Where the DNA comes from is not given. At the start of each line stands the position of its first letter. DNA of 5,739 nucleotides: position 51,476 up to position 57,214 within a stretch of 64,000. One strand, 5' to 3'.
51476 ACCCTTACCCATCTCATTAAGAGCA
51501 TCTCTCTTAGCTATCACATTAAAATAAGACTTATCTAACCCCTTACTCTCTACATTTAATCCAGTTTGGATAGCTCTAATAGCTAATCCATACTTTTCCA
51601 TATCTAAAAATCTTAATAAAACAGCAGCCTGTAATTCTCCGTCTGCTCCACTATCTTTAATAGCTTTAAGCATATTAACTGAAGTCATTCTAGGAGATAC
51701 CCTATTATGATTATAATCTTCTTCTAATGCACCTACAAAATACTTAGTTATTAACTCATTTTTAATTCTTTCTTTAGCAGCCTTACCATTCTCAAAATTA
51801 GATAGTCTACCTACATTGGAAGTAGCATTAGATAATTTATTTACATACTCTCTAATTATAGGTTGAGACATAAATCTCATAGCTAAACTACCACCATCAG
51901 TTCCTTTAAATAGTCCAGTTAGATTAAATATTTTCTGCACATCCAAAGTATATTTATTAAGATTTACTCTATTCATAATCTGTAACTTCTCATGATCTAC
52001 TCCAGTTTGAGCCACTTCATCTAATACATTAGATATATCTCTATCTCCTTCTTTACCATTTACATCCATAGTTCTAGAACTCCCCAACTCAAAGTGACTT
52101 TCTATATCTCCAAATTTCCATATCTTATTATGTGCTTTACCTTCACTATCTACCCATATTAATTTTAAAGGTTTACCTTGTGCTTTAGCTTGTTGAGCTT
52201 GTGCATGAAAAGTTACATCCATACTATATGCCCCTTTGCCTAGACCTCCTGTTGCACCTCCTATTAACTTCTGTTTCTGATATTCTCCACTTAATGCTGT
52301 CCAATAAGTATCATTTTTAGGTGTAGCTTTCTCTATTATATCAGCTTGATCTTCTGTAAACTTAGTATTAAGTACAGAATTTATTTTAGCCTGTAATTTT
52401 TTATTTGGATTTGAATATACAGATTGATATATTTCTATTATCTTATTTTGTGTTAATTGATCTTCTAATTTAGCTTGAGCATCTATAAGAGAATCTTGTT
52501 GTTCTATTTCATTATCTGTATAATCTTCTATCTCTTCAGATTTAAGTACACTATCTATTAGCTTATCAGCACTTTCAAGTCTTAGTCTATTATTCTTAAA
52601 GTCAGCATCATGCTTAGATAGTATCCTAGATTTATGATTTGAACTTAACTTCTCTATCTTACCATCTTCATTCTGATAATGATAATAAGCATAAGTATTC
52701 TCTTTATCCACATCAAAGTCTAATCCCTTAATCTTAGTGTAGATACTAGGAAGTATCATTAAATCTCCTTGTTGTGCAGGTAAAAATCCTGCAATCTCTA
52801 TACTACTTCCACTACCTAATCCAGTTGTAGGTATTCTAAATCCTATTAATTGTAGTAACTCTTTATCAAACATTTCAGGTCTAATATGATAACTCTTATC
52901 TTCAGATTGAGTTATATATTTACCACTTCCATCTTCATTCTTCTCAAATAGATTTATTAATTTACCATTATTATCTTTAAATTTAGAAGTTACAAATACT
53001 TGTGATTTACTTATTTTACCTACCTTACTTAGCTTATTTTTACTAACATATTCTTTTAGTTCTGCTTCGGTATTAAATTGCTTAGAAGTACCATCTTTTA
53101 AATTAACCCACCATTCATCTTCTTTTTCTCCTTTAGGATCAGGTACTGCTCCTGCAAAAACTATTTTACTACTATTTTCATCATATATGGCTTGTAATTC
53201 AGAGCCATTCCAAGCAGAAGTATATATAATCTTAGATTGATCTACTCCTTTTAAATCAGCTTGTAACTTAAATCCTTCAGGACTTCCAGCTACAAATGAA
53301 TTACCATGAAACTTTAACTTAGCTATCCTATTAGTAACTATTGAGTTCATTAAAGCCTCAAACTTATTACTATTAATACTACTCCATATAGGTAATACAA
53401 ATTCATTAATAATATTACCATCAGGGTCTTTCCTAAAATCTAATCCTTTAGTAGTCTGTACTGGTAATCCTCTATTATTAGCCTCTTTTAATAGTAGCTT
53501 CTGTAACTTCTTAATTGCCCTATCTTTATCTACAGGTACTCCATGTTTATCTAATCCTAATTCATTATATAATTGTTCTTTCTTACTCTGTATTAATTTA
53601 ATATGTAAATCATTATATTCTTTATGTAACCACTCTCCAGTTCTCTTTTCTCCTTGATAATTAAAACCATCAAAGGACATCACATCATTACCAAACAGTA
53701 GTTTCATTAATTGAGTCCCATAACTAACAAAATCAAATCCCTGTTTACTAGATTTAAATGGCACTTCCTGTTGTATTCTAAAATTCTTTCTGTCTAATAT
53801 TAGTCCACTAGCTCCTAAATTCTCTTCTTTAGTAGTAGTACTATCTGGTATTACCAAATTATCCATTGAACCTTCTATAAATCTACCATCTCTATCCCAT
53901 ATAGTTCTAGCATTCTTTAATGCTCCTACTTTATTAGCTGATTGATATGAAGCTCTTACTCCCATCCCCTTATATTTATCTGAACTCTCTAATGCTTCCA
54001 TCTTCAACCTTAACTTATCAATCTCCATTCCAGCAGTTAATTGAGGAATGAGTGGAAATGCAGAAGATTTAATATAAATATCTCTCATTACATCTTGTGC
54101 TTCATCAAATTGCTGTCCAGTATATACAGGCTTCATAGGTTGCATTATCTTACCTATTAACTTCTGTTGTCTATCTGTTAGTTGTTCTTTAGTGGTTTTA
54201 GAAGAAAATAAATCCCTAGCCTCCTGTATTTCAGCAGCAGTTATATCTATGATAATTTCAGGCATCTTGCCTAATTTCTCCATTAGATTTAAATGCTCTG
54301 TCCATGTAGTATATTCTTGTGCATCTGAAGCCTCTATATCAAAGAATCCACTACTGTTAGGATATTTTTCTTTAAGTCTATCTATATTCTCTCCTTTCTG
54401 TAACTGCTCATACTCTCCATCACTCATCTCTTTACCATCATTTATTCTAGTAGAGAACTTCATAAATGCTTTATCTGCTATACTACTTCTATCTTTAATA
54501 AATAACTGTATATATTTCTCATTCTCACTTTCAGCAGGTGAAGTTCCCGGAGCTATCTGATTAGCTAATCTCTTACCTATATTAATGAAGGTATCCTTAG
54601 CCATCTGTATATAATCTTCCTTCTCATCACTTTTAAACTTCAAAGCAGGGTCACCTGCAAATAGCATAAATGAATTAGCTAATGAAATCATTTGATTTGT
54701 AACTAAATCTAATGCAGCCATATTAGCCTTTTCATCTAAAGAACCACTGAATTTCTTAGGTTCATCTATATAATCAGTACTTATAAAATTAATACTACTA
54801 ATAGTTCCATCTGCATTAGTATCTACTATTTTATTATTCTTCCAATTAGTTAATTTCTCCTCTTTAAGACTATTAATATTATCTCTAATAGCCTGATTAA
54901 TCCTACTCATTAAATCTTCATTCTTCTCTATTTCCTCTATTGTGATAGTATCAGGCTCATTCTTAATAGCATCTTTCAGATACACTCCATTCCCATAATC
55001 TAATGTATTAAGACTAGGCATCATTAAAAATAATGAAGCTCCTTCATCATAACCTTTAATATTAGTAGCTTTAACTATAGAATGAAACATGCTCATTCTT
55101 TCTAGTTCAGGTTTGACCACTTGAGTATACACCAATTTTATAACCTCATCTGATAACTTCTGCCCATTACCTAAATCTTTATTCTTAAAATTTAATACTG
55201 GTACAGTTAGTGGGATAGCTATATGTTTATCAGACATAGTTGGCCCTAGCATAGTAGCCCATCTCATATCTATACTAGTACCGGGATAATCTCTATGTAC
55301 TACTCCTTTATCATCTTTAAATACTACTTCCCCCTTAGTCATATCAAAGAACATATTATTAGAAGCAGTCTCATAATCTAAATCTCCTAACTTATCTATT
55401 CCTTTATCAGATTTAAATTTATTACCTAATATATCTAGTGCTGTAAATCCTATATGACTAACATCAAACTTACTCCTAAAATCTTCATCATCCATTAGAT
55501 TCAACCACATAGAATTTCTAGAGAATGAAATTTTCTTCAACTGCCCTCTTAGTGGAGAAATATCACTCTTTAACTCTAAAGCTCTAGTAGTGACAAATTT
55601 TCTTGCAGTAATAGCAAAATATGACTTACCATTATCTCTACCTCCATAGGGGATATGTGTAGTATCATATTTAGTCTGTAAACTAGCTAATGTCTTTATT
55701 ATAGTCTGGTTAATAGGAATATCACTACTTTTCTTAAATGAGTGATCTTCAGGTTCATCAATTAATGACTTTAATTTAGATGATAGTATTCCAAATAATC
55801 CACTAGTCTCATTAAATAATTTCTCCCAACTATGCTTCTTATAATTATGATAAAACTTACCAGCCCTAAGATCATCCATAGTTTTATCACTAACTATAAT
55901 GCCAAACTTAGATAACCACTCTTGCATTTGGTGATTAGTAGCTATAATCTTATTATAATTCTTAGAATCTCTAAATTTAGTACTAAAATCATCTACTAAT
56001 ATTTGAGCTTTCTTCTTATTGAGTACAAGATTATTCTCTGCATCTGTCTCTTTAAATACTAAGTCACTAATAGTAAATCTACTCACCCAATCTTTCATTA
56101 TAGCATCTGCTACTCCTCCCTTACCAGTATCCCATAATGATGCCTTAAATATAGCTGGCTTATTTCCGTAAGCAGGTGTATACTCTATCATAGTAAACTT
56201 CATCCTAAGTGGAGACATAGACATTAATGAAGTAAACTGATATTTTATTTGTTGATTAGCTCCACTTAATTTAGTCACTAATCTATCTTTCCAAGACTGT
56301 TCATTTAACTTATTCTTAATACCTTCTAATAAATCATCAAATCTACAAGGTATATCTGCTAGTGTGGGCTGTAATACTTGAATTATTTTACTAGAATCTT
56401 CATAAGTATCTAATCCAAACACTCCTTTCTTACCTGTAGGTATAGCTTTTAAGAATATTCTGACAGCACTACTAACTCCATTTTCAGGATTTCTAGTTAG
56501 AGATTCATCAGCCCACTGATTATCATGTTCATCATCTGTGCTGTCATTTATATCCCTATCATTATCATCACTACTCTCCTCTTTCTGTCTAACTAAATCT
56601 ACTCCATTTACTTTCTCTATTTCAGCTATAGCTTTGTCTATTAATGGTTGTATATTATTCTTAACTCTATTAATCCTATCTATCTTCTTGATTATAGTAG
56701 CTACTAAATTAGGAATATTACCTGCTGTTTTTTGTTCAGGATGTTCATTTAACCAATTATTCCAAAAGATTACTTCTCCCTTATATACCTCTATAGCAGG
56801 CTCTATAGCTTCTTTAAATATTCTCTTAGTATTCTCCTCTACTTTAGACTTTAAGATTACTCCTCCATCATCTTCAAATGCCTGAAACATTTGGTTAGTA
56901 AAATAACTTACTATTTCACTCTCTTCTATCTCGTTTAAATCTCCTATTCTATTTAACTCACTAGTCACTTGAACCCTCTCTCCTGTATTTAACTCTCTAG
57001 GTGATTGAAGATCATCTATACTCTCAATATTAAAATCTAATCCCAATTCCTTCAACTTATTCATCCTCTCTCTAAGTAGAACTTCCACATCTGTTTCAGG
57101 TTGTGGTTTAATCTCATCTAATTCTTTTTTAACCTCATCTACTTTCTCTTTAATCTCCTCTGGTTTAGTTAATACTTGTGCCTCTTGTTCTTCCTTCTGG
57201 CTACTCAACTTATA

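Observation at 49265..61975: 4236-aa single polypeptide fusing a Gly-zipper N-terminus, about 2800 aa of unknown modules and a two-DPBB RNA polymerase core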

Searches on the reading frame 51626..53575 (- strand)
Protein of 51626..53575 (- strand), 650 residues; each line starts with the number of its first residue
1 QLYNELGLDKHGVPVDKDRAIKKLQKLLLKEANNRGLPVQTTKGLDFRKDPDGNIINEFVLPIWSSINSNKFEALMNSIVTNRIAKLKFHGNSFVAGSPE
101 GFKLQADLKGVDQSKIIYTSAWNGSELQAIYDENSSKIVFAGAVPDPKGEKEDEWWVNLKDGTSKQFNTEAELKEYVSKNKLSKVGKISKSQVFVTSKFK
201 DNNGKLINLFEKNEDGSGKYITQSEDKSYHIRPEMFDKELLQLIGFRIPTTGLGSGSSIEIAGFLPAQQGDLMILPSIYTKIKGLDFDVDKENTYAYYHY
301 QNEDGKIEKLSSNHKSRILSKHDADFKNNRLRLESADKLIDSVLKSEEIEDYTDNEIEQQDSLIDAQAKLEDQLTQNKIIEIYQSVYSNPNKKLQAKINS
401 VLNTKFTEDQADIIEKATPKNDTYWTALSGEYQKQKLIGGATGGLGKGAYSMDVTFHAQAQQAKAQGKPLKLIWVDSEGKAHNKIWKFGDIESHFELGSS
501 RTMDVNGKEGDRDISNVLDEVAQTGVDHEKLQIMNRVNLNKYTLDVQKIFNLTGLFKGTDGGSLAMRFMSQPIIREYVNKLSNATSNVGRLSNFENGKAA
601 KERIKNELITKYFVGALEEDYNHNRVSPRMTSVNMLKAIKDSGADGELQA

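Call 34: find_related_loci(query=window:51626-53575:-, collection=viral_contigs, flank=10000)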
Query window:51626-53575:- (650 aa) in viral_contigs; peptide patterns used: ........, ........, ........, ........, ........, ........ (x = any residue, [..] = any of these).
1 stretches matched a pattern, but none encodes a relative of the query by tblastn (E <= 1e-3).

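Call 36: find_related_loci(query=A1, collection=viral_contigs, flank=10000)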
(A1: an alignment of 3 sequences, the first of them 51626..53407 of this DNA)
Query A1 (594 aa) in viral_contigs; peptide patterns used: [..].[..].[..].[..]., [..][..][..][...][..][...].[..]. (x = any residue, [..] = any of these).
598 stretches matched a pattern (row limit reached: there are more); 485 encode a relative of the query (tblastn E <= 1e-3); the best 80 are kept; 80 distinct loci.
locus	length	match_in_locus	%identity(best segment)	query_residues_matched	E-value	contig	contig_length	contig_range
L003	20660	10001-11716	39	2-593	2e-123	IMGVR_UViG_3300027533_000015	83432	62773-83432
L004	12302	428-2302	39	2-556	6e-123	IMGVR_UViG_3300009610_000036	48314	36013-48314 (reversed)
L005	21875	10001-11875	39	2-556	5e-123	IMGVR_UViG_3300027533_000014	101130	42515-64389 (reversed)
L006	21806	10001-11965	40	2-556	9e-107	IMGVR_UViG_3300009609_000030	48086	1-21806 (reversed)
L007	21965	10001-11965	40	2-556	9e-107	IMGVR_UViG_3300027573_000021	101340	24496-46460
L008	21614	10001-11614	36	2-593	1e-99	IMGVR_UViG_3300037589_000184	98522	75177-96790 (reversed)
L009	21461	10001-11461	35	3-593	1e-92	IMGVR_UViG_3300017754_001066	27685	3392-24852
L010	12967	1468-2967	34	2-558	1e-90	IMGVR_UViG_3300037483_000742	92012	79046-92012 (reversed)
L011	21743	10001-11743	35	2-593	3e-89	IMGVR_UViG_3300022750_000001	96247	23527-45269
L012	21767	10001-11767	33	2-594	1e-88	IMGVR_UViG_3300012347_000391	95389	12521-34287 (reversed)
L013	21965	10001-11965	40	2-556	9e-107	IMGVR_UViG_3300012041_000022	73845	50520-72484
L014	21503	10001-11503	34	2-520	1e-81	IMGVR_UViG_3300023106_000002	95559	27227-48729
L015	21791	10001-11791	32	2-594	2e-79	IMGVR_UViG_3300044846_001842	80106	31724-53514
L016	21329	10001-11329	37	3-556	3e-102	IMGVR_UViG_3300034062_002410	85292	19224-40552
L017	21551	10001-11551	33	2-521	2e-77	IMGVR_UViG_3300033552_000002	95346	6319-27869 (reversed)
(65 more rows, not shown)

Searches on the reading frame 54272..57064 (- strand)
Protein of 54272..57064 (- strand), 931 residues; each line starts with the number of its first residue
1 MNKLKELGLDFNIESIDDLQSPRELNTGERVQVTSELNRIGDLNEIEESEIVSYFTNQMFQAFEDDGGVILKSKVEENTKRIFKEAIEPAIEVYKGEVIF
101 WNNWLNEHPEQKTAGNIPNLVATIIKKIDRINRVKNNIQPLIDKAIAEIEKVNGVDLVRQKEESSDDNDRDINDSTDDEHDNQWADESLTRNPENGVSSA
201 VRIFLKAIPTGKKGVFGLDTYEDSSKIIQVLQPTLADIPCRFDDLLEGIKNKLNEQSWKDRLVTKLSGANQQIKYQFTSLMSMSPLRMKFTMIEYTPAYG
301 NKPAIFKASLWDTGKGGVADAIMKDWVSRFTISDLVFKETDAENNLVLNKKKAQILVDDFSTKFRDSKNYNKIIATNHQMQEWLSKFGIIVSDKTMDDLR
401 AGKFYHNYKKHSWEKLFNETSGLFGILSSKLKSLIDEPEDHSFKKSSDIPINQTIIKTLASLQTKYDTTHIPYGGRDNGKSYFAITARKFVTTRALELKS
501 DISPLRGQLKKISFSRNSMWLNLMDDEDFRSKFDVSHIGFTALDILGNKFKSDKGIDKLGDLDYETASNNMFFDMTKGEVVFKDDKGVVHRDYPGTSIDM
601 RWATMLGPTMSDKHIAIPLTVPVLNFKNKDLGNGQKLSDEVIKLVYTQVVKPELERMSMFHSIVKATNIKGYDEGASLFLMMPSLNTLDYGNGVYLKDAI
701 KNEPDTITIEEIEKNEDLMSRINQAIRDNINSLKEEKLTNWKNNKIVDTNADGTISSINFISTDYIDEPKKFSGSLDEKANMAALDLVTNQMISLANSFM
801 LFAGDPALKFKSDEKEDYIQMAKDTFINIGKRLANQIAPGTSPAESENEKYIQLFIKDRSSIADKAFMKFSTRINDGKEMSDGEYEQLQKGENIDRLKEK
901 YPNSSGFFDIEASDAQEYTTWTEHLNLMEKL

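Call 104: search_solved_structures(query=A8, max_evalue=0.01)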
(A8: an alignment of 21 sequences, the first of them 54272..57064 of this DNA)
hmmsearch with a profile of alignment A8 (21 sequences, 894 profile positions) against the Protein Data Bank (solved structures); distinct sequences matched with E-value up to 0.01: 1.
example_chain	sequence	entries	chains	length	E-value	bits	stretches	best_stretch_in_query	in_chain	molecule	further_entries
6vr4_A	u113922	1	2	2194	2.8e-44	154.8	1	48-823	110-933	DNA-dependent RNA polymerase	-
